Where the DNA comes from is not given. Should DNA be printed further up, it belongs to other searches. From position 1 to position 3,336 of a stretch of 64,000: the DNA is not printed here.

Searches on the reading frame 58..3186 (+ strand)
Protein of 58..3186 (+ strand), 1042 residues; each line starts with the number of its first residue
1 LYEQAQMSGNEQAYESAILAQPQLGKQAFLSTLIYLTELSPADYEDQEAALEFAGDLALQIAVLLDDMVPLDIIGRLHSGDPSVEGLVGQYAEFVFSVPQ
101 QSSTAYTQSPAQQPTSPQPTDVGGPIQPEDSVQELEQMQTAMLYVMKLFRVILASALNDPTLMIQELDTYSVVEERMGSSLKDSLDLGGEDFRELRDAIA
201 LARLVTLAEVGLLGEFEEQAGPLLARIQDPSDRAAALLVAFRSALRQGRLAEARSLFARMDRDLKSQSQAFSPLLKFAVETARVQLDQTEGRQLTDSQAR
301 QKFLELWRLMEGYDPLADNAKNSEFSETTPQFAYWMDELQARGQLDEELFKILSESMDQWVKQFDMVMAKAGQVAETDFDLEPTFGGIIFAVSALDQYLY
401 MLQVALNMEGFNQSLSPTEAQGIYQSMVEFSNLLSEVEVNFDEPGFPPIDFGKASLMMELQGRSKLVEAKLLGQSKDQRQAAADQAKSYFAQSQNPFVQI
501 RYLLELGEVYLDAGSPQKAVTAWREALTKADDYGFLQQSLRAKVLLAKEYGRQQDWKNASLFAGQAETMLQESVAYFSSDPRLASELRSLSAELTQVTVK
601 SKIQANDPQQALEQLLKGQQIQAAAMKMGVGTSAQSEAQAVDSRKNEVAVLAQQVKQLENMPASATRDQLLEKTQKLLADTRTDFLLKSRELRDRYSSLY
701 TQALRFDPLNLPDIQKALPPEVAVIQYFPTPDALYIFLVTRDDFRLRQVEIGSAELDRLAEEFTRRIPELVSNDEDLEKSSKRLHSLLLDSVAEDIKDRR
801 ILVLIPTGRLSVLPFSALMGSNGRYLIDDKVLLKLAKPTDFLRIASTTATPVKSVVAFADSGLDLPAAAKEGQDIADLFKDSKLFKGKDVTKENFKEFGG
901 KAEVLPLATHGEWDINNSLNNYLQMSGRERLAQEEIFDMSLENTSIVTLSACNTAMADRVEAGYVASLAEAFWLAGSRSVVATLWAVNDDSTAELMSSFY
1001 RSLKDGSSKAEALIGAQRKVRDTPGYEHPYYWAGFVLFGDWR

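Call 67: search_protein_families(library=pfam, proteins=[window:58-3186:+], max_evalue=0.00001)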
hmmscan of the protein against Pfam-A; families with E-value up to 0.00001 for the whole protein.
window:58-3186:+ (1042 aa): 1 family
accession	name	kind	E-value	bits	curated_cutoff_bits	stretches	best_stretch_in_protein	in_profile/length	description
PF12770.12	CHAT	-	1.7e-60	205.3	24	1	779-1040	2-289/289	CHAT domain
